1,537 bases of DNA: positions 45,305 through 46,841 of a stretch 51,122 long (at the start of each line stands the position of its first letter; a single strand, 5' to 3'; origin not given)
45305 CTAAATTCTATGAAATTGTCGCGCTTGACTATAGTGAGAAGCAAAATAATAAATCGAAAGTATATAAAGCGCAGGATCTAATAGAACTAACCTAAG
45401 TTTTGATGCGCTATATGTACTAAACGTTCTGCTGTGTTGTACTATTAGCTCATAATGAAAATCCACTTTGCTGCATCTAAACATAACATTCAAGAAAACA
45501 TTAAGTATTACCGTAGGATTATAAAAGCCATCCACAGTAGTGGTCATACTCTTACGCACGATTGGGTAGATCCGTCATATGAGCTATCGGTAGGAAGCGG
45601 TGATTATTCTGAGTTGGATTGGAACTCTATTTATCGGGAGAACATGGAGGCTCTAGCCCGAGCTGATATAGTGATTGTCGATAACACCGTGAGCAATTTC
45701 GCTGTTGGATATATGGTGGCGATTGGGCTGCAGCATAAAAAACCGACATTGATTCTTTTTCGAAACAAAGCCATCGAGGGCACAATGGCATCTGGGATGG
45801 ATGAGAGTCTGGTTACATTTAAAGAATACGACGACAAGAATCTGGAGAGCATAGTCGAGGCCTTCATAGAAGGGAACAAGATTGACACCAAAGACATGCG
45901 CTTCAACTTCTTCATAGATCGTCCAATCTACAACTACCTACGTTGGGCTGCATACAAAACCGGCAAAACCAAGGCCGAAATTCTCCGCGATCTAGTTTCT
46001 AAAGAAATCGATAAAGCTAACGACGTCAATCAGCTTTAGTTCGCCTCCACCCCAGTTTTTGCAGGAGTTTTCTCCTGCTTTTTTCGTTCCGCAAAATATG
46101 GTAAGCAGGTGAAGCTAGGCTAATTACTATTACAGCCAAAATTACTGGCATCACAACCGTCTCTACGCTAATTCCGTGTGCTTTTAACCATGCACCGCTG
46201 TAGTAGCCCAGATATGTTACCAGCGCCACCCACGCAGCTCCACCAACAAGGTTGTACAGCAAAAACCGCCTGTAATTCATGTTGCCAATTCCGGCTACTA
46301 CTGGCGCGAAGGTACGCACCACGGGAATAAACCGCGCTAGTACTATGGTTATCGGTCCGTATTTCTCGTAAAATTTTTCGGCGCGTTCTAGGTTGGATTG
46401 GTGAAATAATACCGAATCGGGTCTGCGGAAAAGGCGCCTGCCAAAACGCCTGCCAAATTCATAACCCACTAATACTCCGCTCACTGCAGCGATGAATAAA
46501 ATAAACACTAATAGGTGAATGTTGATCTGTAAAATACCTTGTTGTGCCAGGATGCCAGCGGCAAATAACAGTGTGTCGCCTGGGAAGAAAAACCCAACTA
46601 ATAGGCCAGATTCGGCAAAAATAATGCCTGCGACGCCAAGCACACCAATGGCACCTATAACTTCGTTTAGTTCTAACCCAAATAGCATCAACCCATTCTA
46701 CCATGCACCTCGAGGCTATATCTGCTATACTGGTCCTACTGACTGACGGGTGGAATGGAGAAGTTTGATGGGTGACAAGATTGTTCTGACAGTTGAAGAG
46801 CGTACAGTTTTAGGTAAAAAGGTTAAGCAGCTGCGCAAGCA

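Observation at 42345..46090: Low-GC island: three paralogous Rcl/DNPH1-like-RHH fusion proteins plus a Gfo/Idh/MocA oxidoreductase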

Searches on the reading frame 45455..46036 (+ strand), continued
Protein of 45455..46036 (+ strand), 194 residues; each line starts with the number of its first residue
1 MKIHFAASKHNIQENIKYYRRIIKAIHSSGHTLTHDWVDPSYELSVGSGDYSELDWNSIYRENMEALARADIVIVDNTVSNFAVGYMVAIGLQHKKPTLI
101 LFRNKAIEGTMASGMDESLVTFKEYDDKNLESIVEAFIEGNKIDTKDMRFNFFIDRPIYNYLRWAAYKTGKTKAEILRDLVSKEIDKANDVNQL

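Call 84: search_dna_similar(query=window:45455-46036:+, collection=plasmids, mode=protein, max_evalue=0.001, max_rows=10)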
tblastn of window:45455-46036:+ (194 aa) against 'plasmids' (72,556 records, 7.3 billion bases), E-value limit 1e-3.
Records with a match: 14; places in all: 14; records where one place covers at least 80% of the query: 0.
Best place of each record, by identity: <60% 14.
By first word of the organism name: Apilactobacillus 13; Selenomonas 1.
By predicted mobility (MOB-suite, as given by PLSDB): non-mobilizable 14.
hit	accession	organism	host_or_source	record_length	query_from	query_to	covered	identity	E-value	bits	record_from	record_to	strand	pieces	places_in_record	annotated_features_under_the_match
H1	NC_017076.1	Selenomonas ruminantium subsp. lactilytica TAM6421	-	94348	1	138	71%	25.0%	1e-5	52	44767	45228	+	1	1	nucleoside 2-deoxyribosyltransferase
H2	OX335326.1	Apilactobacillus kunkeei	Apis mellifera,European honeybee,honey ...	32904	1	110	57%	30.2%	7e-4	47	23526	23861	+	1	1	DNPH1: 2'-deoxynucleoside 5'-phosphate N-hydrolase 1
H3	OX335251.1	Apilactobacillus kunkeei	Apis mellifera,European honeybee,honey ...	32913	1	110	57%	30.2%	7e-4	47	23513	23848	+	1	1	DNPH1: 2'-deoxynucleoside 5'-phosphate N-hydrolase 1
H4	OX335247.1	Apilactobacillus kunkeei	Apis mellifera,European honeybee,honey ...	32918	1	110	57%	30.2%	7e-4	47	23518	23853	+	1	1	DNPH1: 2'-deoxynucleoside 5'-phosphate N-hydrolase 1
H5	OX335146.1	Apilactobacillus kunkeei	Apis mellifera,European honeybee,honey ...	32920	1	110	57%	30.2%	7e-4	47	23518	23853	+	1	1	DNPH1: 2'-deoxynucleoside 5'-phosphate N-hydrolase 1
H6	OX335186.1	Apilactobacillus kunkeei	Apis mellifera,European honeybee,honey ...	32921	1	110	57%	30.2%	7e-4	47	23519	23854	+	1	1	DNPH1: 2'-deoxynucleoside 5'-phosphate N-hydrolase 1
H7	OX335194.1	Apilactobacillus kunkeei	Apis mellifera,European honeybee,honey ...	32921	1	110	57%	30.2%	7e-4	47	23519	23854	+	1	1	DNPH1: 2'-deoxynucleoside 5'-phosphate N-hydrolase 1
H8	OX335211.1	Apilactobacillus kunkeei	Apis mellifera,European honeybee,honey ...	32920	1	110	57%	30.2%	7e-4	47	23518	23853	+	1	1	DNPH1: 2'-deoxynucleoside 5'-phosphate N-hydrolase 1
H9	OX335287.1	Apilactobacillus kunkeei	Apis mellifera,European honeybee,honey ...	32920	1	110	57%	30.2%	7e-4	47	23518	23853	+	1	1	DNPH1: 2'-deoxynucleoside 5'-phosphate N-hydrolase 1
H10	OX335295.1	Apilactobacillus kunkeei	Apis mellifera,European honeybee,honey ...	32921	1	110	57%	30.2%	7e-4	47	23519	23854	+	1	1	DNPH1: 2'-deoxynucleoside 5'-phosphate N-hydrolase 1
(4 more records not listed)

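Call 92: find_encoding_contigs(protein=P0203, flank=6000, max_places=2)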
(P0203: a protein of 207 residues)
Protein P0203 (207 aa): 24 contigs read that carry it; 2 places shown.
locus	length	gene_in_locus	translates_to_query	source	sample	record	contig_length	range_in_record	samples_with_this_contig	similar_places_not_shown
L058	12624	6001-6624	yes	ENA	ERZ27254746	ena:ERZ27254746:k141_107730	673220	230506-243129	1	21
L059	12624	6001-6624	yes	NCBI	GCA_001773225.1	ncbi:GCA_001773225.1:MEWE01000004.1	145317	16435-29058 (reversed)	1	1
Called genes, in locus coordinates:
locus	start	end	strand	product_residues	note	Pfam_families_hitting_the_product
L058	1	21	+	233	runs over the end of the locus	PF00106:adh_short, PF08659:KR, PF13561:adh_short_C2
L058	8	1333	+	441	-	PF02934:GatB_N, PF02637:GatB_Yqey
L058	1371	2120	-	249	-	-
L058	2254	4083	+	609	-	PF01612:DNA_pol_A_exo1, PF00476:DNA_pol_A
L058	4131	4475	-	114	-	-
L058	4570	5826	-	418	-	PF02541:Ppx-GppA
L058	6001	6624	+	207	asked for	-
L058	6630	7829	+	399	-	PF00303:Thymidylat_synt, PF00891:Methyltransf_2 (weak), PF01209:Ubie_methyltran (weak), PF13489:Methyltransf_23, PF08241:Methyltransf_11, PF08242:Methyltransf_12, PF13649:Methyltransf_25, PF13847:Methyltransf_31, +1 more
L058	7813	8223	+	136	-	-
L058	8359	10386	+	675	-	PF13191:AAA_16 (weak), PF23569:NBD_SMAX1, PF00004:AAA, PF17871:AAA_lid_9, PF00004:AAA, PF07724:AAA_2, PF07728:AAA_5, PF10431:ClpB_D2-small, +10 more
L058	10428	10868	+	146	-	PF01245:Ribosomal_L19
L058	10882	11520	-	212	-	PF03412:Peptidase_C39 (faint), PF13529:Peptidase_C39_2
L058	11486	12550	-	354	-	PF07478:Dala_Dala_lig_C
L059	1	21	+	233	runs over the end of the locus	PF00106:adh_short, PF08659:KR, PF13561:adh_short_C2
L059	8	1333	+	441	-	PF02934:GatB_N, PF02637:GatB_Yqey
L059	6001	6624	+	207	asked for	-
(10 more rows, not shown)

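Call 93: find_encoding_contigs(protein=P0226, flank=6000, max_places=1)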
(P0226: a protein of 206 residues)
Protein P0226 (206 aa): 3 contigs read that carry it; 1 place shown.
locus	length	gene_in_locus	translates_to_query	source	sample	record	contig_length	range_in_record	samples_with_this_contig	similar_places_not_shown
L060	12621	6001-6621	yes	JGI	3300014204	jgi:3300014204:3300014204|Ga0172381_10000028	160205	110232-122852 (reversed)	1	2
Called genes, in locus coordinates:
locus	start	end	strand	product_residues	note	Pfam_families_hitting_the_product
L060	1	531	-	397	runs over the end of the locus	PF00155:Aminotran_1_2, PF04864:Alliinase_C (faint)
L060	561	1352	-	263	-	PF04909:Amidohydro_2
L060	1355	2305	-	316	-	PF01326:PPDK_N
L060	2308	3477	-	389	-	PF00391:PEP-utilizers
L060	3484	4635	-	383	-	PF00501:AMP-binding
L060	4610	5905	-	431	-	PF00501:AMP-binding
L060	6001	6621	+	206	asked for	-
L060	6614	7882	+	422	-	PF00303:Thymidylat_synt (weak), PF02353:CMAS (weak), PF13489:Methyltransf_23 (weak), PF08241:Methyltransf_11, PF08242:Methyltransf_12, PF13649:Methyltransf_25, PF13847:Methyltransf_31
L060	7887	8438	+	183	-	PF01928:CYTH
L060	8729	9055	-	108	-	PF12728:HTH_17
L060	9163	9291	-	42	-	-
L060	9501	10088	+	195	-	PF07638:Sigma70_ECF (weak), PF04542:Sigma70_r2, PF08281:Sigma70_r4_2, PF04545:Sigma70_r4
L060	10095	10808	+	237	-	PF18915:DUF5667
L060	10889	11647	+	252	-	PF01209:Ubie_methyltran, PF02353:CMAS, PF13489:Methyltransf_23, PF05175:MTS (weak), PF13847:Methyltransf_31, PF08241:Methyltransf_11, PF08242:Methyltransf_12, PF13649:Methyltransf_25, +1 more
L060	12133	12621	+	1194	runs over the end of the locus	-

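Call 98: find_related_loci(query=A7, collection=metagenome_contigs, flank=5000)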
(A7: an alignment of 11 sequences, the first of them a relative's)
Query A7 (207 aa) in metagenome_contigs; peptide patterns used: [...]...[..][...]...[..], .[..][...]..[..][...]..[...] (x = any residue, [..] = any of these).
211 stretches matched a pattern; 45 encode a relative of the query (tblastn E <= 1e-3); 45 distinct loci.
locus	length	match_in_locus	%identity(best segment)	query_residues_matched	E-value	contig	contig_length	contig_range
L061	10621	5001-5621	100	1-207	6e-138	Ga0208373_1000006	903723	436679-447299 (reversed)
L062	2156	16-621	50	1-206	3e-69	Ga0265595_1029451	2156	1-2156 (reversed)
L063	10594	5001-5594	40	1-202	2e-46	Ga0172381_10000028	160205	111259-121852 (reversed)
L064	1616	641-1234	38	1-202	4e-47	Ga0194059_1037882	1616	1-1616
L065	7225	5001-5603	40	1-201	2e-44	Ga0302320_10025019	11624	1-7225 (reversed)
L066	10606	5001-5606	39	1-202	2e-44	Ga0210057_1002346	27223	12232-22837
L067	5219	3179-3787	38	1-203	5e-44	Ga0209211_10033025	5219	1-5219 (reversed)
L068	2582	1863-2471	38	1-203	4e-44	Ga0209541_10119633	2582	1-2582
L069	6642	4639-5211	40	1-199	1e-43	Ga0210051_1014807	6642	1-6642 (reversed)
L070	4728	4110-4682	40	1-199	1e-43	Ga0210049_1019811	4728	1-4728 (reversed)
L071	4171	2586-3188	36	1-202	2e-43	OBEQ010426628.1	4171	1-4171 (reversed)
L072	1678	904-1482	37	1-202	8e-42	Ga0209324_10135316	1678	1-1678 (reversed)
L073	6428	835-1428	37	1-202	7e-41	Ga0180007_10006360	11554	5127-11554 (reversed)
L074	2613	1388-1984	35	1-199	9e-41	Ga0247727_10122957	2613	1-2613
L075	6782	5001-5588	34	1-202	1e-38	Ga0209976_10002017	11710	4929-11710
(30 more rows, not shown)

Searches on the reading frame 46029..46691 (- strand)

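Call 3: search_protein_families(library=pfam, proteins=[window:46029-46691:-], max_evalue=1)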
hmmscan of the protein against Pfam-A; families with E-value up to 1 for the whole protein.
window:46029-46691:- (221 aa): 3 families
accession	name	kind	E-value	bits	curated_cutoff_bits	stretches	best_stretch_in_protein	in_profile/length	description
PF09335.16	VTT_dom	-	8.2e-24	84.9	33.9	1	36-163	1-122/123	VTT domain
PF11137.13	DUF2909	-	0.0016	18.7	31.4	1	180-216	4-40/60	Protein of unknown function (DUF2909)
PF01309.23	EAV_GS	-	0.051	13.7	25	1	133-197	112-174/196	Equine arteritis virus small envelope glycoprotein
